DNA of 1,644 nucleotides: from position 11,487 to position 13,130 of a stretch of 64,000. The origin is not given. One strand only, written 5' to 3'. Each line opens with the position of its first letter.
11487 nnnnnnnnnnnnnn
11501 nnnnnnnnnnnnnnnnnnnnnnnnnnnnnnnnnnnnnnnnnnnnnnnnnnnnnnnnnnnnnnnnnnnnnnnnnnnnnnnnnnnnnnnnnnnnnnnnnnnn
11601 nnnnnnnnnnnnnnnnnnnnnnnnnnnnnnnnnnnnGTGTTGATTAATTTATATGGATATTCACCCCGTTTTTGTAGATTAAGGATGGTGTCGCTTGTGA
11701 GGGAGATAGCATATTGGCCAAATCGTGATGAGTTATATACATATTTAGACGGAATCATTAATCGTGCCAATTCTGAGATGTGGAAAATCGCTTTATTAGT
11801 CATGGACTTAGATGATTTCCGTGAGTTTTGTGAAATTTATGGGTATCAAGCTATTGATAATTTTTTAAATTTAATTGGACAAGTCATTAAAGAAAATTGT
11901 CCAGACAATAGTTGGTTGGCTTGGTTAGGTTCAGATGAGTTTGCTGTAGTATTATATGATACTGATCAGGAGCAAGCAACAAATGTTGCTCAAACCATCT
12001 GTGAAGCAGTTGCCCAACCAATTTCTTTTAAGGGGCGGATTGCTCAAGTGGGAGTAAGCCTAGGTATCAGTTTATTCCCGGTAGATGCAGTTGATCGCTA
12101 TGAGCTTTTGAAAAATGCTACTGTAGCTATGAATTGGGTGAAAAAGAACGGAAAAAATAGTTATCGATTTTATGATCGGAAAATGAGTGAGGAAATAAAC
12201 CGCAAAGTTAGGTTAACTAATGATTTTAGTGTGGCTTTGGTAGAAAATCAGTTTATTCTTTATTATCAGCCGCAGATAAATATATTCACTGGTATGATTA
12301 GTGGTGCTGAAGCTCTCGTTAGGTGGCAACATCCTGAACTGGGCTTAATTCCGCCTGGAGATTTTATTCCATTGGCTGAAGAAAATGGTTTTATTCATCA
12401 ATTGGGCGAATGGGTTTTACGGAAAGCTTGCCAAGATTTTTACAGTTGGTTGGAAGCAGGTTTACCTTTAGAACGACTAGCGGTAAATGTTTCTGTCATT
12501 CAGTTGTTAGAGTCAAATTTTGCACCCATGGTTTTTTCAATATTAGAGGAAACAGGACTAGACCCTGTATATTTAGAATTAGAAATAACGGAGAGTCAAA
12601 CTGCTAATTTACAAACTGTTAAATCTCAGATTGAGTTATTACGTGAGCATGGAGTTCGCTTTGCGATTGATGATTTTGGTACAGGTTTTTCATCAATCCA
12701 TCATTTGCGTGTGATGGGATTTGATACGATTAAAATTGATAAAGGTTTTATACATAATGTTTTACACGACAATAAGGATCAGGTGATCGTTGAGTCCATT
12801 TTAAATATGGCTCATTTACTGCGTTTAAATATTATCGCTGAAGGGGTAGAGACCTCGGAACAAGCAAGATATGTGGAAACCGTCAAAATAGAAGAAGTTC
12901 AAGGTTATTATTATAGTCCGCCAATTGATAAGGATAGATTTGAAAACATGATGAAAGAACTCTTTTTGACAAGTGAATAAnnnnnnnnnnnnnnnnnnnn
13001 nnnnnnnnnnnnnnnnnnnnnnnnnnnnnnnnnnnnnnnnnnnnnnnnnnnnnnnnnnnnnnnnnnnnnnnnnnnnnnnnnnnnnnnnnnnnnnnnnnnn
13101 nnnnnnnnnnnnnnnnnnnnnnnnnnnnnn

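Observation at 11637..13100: A degenerate-GGDEF/EAL c-di-GMP phosphodiesterase sits 34 bp upstream of the lyase triplet with no intervening terminator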

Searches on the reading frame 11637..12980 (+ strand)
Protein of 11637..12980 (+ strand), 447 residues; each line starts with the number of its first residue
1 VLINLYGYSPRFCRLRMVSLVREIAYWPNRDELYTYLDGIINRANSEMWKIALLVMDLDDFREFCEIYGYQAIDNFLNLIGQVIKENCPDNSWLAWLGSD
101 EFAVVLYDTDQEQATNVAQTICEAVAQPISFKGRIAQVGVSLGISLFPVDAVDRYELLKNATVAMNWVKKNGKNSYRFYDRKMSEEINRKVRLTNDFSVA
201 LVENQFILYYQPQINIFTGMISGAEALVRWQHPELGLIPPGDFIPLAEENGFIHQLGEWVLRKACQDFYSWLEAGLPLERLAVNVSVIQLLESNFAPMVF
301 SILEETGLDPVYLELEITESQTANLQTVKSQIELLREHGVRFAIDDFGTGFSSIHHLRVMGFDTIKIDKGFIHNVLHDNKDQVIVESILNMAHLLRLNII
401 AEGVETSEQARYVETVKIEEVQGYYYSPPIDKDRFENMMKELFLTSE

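Call 3: search_protein_families(library=pfam, proteins=[window:11637-12980:+], max_evalue=0.01)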
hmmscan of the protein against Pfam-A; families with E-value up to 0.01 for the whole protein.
window:11637-12980:+ (447 aa): 2 families
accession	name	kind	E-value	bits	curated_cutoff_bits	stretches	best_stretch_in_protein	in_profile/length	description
PF00563.25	EAL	-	4.4e-70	236.2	31.3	1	195-429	2-236/236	EAL domain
PF00990.26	GGDEF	-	3.4e-23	82.6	23.8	1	28-174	10-160/161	Diguanylate cyclase, GGDEF domain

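Call 6: find_homologous_proteins(query=window:11637-12980:+, max_evalue=1e-20)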
Query window:11637-12980:+ (447 aa): 7999 proteins with E <= 1e-20 among 8000 candidates; the best 120 are listed.
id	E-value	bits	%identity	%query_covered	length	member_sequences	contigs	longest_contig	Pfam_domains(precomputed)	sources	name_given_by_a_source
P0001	1.1e-288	975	100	96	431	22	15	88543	PF00563.26,PF00990.27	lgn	-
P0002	8.4e-207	706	73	94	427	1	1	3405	PF00563.26,PF00990.27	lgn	-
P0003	8.5e-169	580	60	93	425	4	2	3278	PF00563.26,PF00990.27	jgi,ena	-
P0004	6.1e-165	568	60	94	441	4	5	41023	PF00563.26,PF00990.27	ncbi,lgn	-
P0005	8.1e-164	564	59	94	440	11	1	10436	PF00563.26,PF00990.27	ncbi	-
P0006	1.4e-163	563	58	93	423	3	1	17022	PF00563.26,PF00990.27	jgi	-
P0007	3.2e-162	559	59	93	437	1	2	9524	PF00563.26,PF00990.27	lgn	-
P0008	5.1e-162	558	58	94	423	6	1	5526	PF00563.26,PF00990.27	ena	-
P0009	3.9e-160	552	57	94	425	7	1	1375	PF00563.26,PF00990.27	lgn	-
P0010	9.1e-160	551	58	94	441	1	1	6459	PF00563.26,PF00990.27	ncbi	-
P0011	2.7e-159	549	57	94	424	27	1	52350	PF00563.26,PF00990.27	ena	-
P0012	1.9e-158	546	58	94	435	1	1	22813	PF00563.26,PF00990.27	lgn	-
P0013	3.5e-158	545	58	94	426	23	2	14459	PF00563.26,PF00990.27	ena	-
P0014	1.5e-157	543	57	94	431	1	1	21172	PF00563.26,PF00990.27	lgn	-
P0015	1.0e-155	537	59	91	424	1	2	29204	PF00563.26,PF00990.27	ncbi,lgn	-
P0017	4.0e-117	410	46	94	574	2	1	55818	PF13426.14,PF08448.17,PF00563.26,PF00989.32,PF00990.27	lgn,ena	-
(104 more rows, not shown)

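Call 9: find_related_loci(query=A1, collection=genome_contigs, flank=10000)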
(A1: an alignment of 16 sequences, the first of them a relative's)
Query A1 (431 aa) in genome_contigs; peptide patterns used: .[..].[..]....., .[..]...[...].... (x = any residue, [..] = any of these).
600 stretches matched a pattern (row limit reached: there are more); 600 encode a relative of the query (tblastn E <= 1e-3); the best 80 are kept; 80 distinct loci.
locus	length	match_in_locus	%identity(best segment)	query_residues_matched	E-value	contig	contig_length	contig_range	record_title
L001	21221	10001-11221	42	7-414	2e-98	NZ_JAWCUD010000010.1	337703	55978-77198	Paenibacillus violae strain PFR10 contig10, whole genome shotgun sequence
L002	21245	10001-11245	41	7-421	2e-97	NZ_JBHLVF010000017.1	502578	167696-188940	Paenibacillus mendelii strain CCM 4839 platanus_K_default_23, whole genome shotgun sequence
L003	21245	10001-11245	39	12-424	1e-95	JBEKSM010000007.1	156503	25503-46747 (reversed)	MAG: Steroidobacteraceae bacterium isolate SPRUCE 534 SPRUCE_534_7, whole genome shotgun sequence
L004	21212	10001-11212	39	12-413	6e-94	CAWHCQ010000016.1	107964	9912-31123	MAG: uncultured Gammaproteobacteria bacterium isolate MFD03551.bin.2.59 genome assembly, contig: contig_27808, whole gen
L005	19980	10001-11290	39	5-431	2e-93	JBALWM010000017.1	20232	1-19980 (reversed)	MAG: Porticoccus sp. isolate 7NakV-01 NODE_466_length_20232_cov_1140.316301, whole genome shotgun sequence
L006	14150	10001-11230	38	7-414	3e-93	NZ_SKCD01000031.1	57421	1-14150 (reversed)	Paenibacillus luteus strain R-3 NODE_38, whole genome shotgun sequence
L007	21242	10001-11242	36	13-424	6e-92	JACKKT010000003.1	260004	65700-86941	MAG: Kordiimonadaceae bacterium isolate HK-STAS-PROT-72 HK-STAS-PROT-72_3, whole genome shotgun sequence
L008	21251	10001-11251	38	12-425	7e-92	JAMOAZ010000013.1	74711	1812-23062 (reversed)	MAG: Nitrospirota bacterium isolate MYC-10 scaffold13, whole genome shotgun sequence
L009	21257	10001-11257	38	12-425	3e-91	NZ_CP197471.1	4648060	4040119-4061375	Neobacillus sp. D3-1R chromosome, complete genome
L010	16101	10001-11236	37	12-421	4e-91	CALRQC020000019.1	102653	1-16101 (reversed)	MAG: Azospirillum sp. RU38E isolate JJ-LAS318-81-1-m1-bin306 genome assembly, contig: JJ-LAS318-81-C46, whole genome sho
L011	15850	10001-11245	39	13-425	2e-91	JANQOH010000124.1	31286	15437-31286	MAG: Alphaproteobacteria bacterium isolate IP29b_bin.128 k99_1546723, whole genome shotgun sequence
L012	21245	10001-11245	37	12-424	3e-91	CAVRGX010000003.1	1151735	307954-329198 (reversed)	MAG: uncultured Acidobacteriaceae bacterium isolate MFD05513.bin.1.269 genome assembly, contig: contig_44449, whole geno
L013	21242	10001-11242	40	13-425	4e-90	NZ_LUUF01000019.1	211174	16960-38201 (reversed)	Methylomonas methanica strain NCIMB 11130 contig_13, whole genome shotgun sequence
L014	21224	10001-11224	38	8-413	5e-91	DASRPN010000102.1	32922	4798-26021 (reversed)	MAG TPA_asm: Pyrinomonadaceae bacterium isolate SMAG_U10296 k141_1079094, whole genome shotgun sequence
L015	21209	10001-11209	39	25-425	2e-89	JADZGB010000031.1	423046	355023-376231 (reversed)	MAG: Burkholderiales bacterium isolate SJ887 c_000001127166, whole genome shotgun sequence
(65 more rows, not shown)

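Call 10: search_solved_structures(query=window:11685-12980:+, max_evalue=1e-10, show_alignments=4)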
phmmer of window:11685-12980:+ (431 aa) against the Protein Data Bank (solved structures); distinct sequences matched with E-value up to 1e-10: 51.
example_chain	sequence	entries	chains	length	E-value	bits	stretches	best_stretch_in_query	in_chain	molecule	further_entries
4rnh_A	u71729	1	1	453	6.1e-81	275.8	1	8-420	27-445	Motility regulator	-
4rnf_A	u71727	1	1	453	1.5e-79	271.3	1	8-420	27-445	Motility regulator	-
5m3c_A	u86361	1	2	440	4.1e-78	266.5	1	12-421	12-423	Diguanylate cyclase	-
9cmf_A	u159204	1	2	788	4.9e-67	230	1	11-424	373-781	Oxygen sensor protein DosP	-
9clo_A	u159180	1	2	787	4.9e-67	230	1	11-423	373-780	Oxygen sensor protein DosP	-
9bgv_A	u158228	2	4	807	5.1e-67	230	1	11-424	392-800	Oxygen sensor protein DosP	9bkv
9cdr_A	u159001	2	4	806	5.2e-67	229.9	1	11-423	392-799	Oxygen sensor protein DosP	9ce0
4rni_A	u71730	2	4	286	2.6e-58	201.3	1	170-420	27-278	Motility regulator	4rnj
8arv_A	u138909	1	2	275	2.3e-56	194.9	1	177-423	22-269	Bifunctional diguanylate cyclase/phosphodiesterase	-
5m1t_A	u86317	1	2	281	2.3e-54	188.3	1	167-416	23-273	MucR Phosphodiesterase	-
4hu3_A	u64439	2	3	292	9.9e-51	176.3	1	157-424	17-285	Oxygen sensor protein DosP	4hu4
2r6o_A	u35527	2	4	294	1.2e-47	166.2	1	175-423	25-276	Putative diguanylate cyclase/phosphodiesterase (GGDEF & EAL domains) | PUTATIVE DIGUANYLATE CYCLASE/PHOSPHODIESTERASE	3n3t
4hjf_A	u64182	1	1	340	1.1e-45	159.6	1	133-427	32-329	GGDEF family protein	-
5yrp_A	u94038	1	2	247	2.9e-43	151.7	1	190-420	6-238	Sensory box/response regulator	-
7pk5_A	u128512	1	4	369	3.5e-42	148.1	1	155-420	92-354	Cyclic di-GMP phosphodiesterase PdeL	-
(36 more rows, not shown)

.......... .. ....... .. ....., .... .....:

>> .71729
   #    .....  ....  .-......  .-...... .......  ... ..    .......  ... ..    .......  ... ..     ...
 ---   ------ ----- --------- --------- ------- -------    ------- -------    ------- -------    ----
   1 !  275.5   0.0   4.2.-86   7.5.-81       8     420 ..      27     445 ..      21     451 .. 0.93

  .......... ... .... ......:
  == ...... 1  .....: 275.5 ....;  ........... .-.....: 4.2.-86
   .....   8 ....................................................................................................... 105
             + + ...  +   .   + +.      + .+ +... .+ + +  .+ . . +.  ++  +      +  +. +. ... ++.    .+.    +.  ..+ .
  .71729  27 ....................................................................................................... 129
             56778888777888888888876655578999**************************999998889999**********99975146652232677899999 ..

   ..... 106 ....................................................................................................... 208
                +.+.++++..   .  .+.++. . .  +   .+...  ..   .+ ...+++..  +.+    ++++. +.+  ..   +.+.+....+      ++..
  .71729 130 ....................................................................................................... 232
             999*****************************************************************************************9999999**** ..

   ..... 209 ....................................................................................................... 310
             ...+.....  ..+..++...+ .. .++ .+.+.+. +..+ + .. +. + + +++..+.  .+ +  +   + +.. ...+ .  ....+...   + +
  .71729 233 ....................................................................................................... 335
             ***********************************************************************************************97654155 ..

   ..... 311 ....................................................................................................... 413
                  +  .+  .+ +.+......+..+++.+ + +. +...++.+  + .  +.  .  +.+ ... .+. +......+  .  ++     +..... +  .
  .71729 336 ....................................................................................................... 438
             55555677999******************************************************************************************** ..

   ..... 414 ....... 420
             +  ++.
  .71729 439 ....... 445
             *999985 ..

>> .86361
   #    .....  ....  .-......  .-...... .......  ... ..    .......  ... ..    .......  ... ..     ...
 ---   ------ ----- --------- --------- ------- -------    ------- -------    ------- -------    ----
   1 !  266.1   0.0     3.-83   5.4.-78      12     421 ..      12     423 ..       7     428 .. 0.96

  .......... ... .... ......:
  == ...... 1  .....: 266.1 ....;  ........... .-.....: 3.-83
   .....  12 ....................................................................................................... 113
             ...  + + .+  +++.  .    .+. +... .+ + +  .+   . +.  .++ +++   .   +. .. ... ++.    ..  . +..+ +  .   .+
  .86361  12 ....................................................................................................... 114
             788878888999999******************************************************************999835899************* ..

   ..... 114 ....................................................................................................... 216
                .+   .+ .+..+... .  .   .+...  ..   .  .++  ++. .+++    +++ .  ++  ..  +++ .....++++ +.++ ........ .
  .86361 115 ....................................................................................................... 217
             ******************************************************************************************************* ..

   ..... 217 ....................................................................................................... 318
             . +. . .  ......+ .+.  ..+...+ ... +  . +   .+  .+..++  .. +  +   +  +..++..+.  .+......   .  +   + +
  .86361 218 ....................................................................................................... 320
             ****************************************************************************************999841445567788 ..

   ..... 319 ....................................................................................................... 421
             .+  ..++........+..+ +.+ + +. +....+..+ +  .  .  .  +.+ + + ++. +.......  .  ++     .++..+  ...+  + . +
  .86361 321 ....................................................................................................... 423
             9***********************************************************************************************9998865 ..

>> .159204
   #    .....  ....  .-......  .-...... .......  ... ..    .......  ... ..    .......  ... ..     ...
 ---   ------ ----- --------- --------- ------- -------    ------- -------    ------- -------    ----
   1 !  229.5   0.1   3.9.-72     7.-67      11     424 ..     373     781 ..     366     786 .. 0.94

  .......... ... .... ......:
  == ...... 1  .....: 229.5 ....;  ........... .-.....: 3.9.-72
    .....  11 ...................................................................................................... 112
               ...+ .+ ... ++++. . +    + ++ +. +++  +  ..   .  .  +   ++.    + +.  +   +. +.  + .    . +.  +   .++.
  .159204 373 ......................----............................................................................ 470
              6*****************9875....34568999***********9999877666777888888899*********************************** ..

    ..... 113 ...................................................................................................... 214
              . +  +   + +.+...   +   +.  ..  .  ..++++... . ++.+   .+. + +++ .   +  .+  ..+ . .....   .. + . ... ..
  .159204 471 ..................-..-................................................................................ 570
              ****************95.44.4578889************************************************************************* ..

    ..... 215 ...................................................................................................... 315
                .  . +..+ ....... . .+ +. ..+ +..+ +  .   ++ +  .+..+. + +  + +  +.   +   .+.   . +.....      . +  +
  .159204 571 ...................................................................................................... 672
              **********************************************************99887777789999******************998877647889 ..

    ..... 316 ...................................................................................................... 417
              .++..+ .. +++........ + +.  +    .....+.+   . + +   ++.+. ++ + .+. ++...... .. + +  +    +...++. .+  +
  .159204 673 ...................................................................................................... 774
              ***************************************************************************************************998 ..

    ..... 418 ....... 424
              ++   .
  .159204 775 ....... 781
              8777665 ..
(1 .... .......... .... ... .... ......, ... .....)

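Call 11: find_encoding_contigs(protein=P0001, flank=10000, max_places=4)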
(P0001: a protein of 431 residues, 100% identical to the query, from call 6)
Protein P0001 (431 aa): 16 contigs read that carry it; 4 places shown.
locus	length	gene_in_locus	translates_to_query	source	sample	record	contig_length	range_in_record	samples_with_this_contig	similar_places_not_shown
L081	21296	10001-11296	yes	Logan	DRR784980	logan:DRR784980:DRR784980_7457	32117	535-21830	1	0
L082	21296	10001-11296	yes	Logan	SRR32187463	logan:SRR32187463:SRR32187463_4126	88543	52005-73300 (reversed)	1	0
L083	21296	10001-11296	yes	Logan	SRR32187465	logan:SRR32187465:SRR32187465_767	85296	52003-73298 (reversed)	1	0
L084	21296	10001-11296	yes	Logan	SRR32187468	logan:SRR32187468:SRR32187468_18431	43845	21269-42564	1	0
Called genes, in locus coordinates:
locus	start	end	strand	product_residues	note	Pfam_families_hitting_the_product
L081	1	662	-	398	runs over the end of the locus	?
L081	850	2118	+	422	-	PF03600:CitMHS, PF06808:DctM (weak), PF03600:CitMHS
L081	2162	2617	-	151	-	PF00149:Metallophos (faint), PF12850:Metallophos_2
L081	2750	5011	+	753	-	PF00403:HMA, PF00122:E1-E2_ATPase, PF00702:Hydrolase, PF12710:HAD (weak), PF08282:Hydrolase_3 (faint)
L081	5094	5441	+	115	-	-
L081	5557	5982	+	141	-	PF01814:Hemerythrin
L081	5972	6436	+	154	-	PF13690:CheX, PF04509:CheC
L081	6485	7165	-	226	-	PF03167:UDG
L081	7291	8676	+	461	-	PF01554:MatE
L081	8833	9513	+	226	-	PF01259:SAICAR_synt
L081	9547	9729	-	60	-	-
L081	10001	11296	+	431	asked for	PF00990:GGDEF, PF00563:EAL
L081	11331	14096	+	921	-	PF13646:HEAT_2, PF18370:RGI_lyase, PF13517:FG-GAP_3 (faint), PF21348:RGL11_C, PF01839:FG-GAP (faint)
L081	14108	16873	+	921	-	PF13646:HEAT_2 (faint), PF18370:RGI_lyase, PF13517:FG-GAP_3 (faint), PF21348:RGL11_C, PF01839:FG-GAP (faint), PF25292:Beta-prop_CGLA (faint)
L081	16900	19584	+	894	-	PF02985:HEAT (faint), PF13646:HEAT_2 (weak), PF18370:RGI_lyase, PF13517:FG-GAP_3 (faint), PF21348:RGL11_C, PF01839:FG-GAP (faint), PF25292:Beta-prop_CGLA (faint)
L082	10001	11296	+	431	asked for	PF00990:GGDEF, PF00563:EAL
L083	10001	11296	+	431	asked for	PF00990:GGDEF, PF00563:EAL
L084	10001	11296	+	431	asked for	PF00990:GGDEF, PF00563:EAL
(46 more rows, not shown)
